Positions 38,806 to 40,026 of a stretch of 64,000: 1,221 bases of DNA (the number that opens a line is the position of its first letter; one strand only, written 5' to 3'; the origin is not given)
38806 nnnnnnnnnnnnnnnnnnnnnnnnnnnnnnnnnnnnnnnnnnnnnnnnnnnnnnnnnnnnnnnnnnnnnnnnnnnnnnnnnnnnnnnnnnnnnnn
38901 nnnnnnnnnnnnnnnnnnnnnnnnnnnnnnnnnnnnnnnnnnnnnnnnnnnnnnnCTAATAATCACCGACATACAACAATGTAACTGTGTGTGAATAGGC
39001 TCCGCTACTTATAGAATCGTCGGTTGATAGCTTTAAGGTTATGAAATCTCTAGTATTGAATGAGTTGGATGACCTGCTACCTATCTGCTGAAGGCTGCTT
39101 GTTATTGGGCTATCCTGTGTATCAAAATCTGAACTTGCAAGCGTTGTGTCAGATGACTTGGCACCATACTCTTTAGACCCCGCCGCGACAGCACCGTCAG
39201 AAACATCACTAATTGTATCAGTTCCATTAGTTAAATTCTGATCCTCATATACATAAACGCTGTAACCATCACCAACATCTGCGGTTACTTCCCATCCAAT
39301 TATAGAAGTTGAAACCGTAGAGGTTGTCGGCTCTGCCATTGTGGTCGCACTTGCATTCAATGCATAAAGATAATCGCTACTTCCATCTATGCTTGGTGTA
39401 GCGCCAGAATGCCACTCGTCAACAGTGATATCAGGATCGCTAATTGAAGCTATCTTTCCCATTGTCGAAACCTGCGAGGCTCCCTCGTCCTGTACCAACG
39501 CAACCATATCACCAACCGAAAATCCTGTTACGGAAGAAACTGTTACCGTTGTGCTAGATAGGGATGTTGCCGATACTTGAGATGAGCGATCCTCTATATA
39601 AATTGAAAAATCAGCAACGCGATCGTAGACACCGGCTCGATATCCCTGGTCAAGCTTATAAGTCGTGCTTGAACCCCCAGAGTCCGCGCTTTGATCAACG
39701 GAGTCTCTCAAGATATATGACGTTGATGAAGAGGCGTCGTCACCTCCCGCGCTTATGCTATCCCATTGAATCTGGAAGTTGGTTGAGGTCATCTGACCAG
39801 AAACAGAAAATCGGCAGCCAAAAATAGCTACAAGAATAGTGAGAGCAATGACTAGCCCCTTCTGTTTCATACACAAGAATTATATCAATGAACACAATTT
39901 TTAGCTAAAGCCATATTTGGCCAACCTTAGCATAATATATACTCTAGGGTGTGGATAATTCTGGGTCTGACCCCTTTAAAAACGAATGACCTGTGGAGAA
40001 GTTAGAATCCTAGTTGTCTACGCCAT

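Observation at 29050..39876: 10.8-kb co-directional cell-surface operon: four secreted proteins plus an O-antigen-ligase/TPR membrane protein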

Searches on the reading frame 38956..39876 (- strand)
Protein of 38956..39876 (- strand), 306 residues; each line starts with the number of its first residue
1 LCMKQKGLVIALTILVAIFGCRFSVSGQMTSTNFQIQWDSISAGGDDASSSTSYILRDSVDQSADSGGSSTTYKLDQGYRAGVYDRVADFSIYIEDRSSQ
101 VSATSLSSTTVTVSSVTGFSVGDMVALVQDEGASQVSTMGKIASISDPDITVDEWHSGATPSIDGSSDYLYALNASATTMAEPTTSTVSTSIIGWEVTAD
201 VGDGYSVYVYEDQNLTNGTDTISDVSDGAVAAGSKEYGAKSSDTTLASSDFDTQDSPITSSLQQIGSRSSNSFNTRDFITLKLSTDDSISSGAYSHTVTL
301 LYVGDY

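Call 5: search_protein_families(library=pfam, proteins=[window:38956-39876:-], max_evalue=0.1)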
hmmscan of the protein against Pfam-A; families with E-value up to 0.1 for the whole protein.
window:38956-39876:- (306 aa): 0 families

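Call 6: search_protein_families(library=ncbifam, proteins=[window:38956-39876:-], max_evalue=0.1)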
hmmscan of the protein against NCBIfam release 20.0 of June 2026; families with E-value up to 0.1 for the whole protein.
window:38956-39876:- (306 aa): 1 family
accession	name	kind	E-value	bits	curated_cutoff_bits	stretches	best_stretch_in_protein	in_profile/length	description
NF058579.1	CPR_pilus_PamT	equivalog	1.9e-06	27.5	240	1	5-116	3-111/241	CPR-type pilus protein PamT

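Call 14: search_solved_structures(query=window:38956-39876:-, max_evalue=1, show_alignments=2)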
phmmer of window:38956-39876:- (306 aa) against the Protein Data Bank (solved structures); distinct sequences matched with E-value up to 1: 0.

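Call 20: find_homologous_proteins(query=window:38956-39876:-, max_evalue=0.001)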
Query window:38956-39876:- (306 aa): 197 proteins with E <= 0.001 among 2788 candidates; the best 120 are listed.
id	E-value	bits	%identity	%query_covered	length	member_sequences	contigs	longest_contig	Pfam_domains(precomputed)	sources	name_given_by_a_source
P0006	5.5e-182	621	100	99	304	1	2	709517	-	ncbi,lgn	-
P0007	4.4e-132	458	72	99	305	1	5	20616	-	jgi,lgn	-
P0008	2.8e-131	455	71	99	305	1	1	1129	-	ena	-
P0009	4.4e-128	445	69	99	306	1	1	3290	-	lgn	-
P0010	5.7e-127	441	72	99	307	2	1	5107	-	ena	-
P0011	2.5e-125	436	70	99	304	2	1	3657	-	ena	-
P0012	8.7e-105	368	61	99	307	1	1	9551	-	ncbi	-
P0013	1.3e-100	355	59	99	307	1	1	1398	-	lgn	-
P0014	6.9e-99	349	59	99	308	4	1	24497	-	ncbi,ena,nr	ncbi:hypothetical protein A2317_03660 [Candidatus Uhrbacteria bacterium RIFOXYB2_FULL_41_10]|nr:MAG:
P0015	2.7e-97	344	57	99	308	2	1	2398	-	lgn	-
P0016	5.2e-95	336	56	99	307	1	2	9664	-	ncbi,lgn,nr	ncbi:hypothetical protein KJ673_03705 [Patescibacteria group bacterium]|nr:hypothetical protein [Pat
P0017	2.7e-91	324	56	100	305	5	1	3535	-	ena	-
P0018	1.1e-90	322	58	91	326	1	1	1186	-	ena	-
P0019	1.7e-88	315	55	99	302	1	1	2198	-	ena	-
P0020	4.3e-88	314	56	96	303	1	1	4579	-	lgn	-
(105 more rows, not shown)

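Call 25: search_protein_families(library=phrogs, proteins=[window:38956-39876:-], max_evalue=0.01)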
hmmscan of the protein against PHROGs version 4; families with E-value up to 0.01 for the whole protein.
window:38956-39876:- (306 aa): 0 families

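Call 31: predict_structure(alignment_id=A2)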
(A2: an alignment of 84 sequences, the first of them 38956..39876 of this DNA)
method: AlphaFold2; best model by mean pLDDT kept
length: 306 residues; sequences in the alignment: 84
mean_pLDDT: 84.1   pTM: 0.73
mean pLDDT of the five models: 84.1, 83.9, 83.5, 83.4, 82.5
residues with pLDDT >= 90: 211; 70-90: 26; 50-70: 14; < 50: 55
segments of 3 or more residues with pLDDT < 50: 27-56, 58-70, 72-82
pLDDT, mean of each block of 10 residues (from residue 1): 74 89 55 42 47 44 46 43 69 98 98 98 98 96 98 93 96 96 95 96 94 96 95 97 92 95 96 93 96 96 90
secondary structure, 60 per line:
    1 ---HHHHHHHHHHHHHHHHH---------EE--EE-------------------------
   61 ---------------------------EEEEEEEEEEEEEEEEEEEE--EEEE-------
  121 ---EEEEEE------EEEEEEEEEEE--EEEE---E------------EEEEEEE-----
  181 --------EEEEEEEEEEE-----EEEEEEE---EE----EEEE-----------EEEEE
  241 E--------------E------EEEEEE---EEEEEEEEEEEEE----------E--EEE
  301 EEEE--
elements in order: H4-20 E88-107 E110-113 E124-129 E136-146 E149-152 E169-175 E189-199 E205-211 E221-224 E236-241 E263-268 E272-284 E298-304

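Call 34: find_related_loci(query=A2, collection=genome_contigs, flank=10000)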
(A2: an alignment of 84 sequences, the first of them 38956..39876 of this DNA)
Query A2 (306 aa) in genome_contigs; peptide patterns used: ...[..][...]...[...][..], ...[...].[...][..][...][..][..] (x = any residue, [..] = any of these).
133 stretches matched a pattern; 105 encode a relative of the query (tblastn E <= 1e-3); the best 80 are kept; 80 distinct loci.
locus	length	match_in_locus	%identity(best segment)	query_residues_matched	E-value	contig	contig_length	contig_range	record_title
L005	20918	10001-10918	70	1-306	8e-134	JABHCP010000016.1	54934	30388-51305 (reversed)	MAG: Candidatus Uhrbacteria bacterium isolate SI037_bin110 k141_3032450, whole genome shotgun sequence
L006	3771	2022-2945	56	2-306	8e-108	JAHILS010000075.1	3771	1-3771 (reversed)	MAG: Patescibacteria group bacterium isolate KR13_N2.mb.36 KR13_N2.mb.36_k141_381874, whole genome shotgun sequence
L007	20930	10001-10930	59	1-306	2e-99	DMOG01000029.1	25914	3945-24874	MAG TPA_asm: Candidatus Uhrbacteria bacterium isolate UBA12070 contig_65, whole genome shotgun sequence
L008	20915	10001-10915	51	1-306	2e-92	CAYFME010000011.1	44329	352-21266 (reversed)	MAG TPA_asm: uncultured Gammaproteobacteria bacterium isolate ERP019367_co1_56 genome assembly, contig: NODE_917_length_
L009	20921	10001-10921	56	1-306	1e-91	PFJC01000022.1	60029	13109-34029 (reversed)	MAG: Candidatus Uhrbacteria bacterium CG_4_10_14_3_um_filter_41_21 CG_4_10_14_3_um_filter_scaffold_131_c, whole genome s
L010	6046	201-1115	49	3-306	2e-89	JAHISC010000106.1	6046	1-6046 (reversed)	MAG: Patescibacteria group bacterium isolate MM_PC_MetaG.mb.155 MM_PC_MetaG.mb.155_k141_1786303, whole genome shotgun se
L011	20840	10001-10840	51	29-306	2e-88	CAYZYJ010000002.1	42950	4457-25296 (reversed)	MAG TPA_asm: uncultured Gammaproteobacteria bacterium isolate SRP319275_co1_351 genome assembly, contig: NODE_659_length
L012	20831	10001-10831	59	29-306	1e-87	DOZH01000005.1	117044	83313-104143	MAG TPA_asm: Candidatus Uhrbacteria bacterium isolate UBA11707 contig_1508, whole genome shotgun sequence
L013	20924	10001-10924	48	2-306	6e-87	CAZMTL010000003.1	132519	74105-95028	MAG TPA_asm: uncultured Gammaproteobacteria bacterium isolate SRP329715_co2_384 genome assembly, contig: NODE_247_length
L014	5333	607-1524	46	2-306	3e-85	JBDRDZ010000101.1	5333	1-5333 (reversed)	MAG: Patescibacteria group bacterium isolate MEGAHIT-group-1.29 k141_3373685, whole genome shotgun sequence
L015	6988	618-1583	49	2-306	2e-85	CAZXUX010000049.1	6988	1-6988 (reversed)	MAG TPA_asm: uncultured Gammaproteobacteria bacterium isolate SRP342105_co1_333 genome assembly, contig: NODE_15284_leng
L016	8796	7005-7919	53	2-306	3e-85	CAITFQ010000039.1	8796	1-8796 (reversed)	Candidatus Uhrbacteria bacterium isolate Umea1p2_bin-0579 genome assembly, contig: bin-0579:39/84, whole genome shotgun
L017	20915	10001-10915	49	1-306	5e-85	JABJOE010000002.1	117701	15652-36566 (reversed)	MAG: Candidatus Uhrbacteria bacterium isolate SI075_bin35 k141_2599667, whole genome shotgun sequence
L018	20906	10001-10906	51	4-306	3e-84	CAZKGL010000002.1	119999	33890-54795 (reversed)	MAG TPA_asm: uncultured Gammaproteobacteria bacterium isolate binchicken_co134_9 genome assembly, contig: NODE_377_lengt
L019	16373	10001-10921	52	2-306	5e-84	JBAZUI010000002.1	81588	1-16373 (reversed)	MAG: Patescibacteria group bacterium isolate SO_2017_GW1_224 NODE_1818_length_81588_cov_1.729613_OW334_2017, whole genom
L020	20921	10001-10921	47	2-306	6e-84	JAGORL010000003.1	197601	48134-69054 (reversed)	Patescibacteria group bacterium isolate Gw_Eff_bin_264 Gw_Eff_50_length_197601_cov_10.250575, whole genome shotgun seque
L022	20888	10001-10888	49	8-306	4e-82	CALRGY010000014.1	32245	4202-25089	MAG: Candidatus Uhrbacteria bacterium isolate TrH-25oct19-103 genome assembly, contig: TrH-25oct19-C2387, whole genome s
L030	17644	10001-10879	47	14-306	8e-80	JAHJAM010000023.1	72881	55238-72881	MAG: Patescibacteria group bacterium isolate Modern_marine.mb.212 Modern_marine.mb.212_k141_1794621, whole genome shotgu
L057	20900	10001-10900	46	9-306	7e-73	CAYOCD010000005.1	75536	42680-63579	MAG TPA_asm: uncultured Gammaproteobacteria bacterium isolate SRP272421_co1_712 genome assembly, contig: NODE_453_length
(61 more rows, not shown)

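Call 51: search_protein_representatives(alignment_id=A2)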
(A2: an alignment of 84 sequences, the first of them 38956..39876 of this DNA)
Query: 84 sequences, 305 profile positions. Proteins with E-value up to 0.001 (for the whole library): 1361; up to 1e-10: 313; up to 1e-30: 82. The best 150 are listed.
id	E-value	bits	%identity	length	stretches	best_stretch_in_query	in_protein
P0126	1.3e-117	408.8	-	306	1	5-305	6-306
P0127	5.5e-117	406.8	-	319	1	6-305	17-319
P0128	8.1e-107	373.4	-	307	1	2-305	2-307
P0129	9.7e-107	373.1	-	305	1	5-305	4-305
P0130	2.9e-103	361.7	-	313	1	7-305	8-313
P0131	2.6e-102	358.6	-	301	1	5-305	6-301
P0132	1.7e-96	339.5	-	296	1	12-305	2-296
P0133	7.5e-96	337.4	-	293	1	16-305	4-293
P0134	1.7e-92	326.3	-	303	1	6-305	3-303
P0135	6.3e-91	321.2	-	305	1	7-305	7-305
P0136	8.0e-90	317.6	-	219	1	86-305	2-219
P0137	8.5e-90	317.5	-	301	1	9-305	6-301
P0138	2.3e-80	286.5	-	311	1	2-305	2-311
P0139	1.1e-74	267.9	-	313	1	8-305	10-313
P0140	7.0e-67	242.2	-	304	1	5-299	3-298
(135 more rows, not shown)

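Call 53: search_protein_families(library=ncbifam, alignment_id=A4, max_evalue=0.001)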
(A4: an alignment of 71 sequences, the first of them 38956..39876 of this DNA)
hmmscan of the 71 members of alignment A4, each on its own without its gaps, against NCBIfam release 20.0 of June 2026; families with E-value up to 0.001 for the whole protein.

A. member 1, window:38956-39876:- (306 aa): 1 family
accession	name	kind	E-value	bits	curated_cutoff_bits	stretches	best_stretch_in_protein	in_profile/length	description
NF058579.1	CPR_pilus_PamT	equivalog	1.9e-06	27.5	240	1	5-116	3-111/241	CPR-type pilus protein PamT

B. families by the number of members that match (of 71 scanned): 3 families
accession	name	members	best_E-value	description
NF058579.1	CPR_pilus_PamT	66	2.8e-22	CPR-type pilus protein PamT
NF058581.1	CPR_Pam_pilin_C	61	4.3e-13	Pam pilus system pilin subunit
TIGR01764.1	excise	1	0.00053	excisionase family DNA-binding protein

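Call 64: search_protein_families(library=pfam, alignment_id=A4, max_evalue=0.05)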
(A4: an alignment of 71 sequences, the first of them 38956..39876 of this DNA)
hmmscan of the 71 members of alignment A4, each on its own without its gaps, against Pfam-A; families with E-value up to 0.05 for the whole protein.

A. member 1, window:38956-39876:- (306 aa): 0 families

B. families by the number of members that match (of 71 scanned): 7 families
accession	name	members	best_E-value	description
PF00041.27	fn3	2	0.026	Fibronectin type III domain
PF12728.13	HTH_17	1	4.5e-05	Helix-turn-helix domain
PF20367.4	DUF6662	1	0.011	Family of unknown function (DUF6662)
PF14348.11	DUF4400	1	0.011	Domain of unknown function (DUF4400)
PF17200.10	sCache_2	1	0.011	Single Cache domain 2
PF12483.13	GIDE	1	0.017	E3 Ubiquitin ligase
PF24907.1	SIBA-E_N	1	0.04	Integrin beta-like protein A-E, N-terminal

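Call 67: search_solved_structures(query=A4, max_evalue=5, show_alignments=2)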
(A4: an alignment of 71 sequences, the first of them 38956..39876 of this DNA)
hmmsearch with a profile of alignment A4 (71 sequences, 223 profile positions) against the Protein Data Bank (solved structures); distinct sequences matched with E-value up to 5: 0.

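Call 68: search_protein_families(library=ncbifam, alignment_id=A2, max_evalue=0.01)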
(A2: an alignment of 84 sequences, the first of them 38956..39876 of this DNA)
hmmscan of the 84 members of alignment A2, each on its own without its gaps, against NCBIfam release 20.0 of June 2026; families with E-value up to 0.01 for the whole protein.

A. member 1, window:38956-39876:- (306 aa): 1 family
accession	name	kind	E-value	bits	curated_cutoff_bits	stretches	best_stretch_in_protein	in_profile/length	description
NF058579.1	CPR_pilus_PamT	equivalog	1.9e-06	27.5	240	1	5-116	3-111/241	CPR-type pilus protein PamT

B. families by the number of members that match (of 84 scanned): 5 families
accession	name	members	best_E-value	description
NF058579.1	CPR_pilus_PamT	77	1.6e-14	CPR-type pilus protein PamT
NF058581.1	CPR_Pam_pilin_C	34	7.1e-08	Pam pilus system pilin subunit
NF047640.1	gliding_AgmC_N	1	0.0017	adventurous gliding motility protein AgmC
NF008059.0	PRK10793.1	1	0.0018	D-alanyl-D-alanine carboxypeptidase DacA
NF041885.1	selenate_YnfE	1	0.0096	selenate/tellurate reductase subunit YnfE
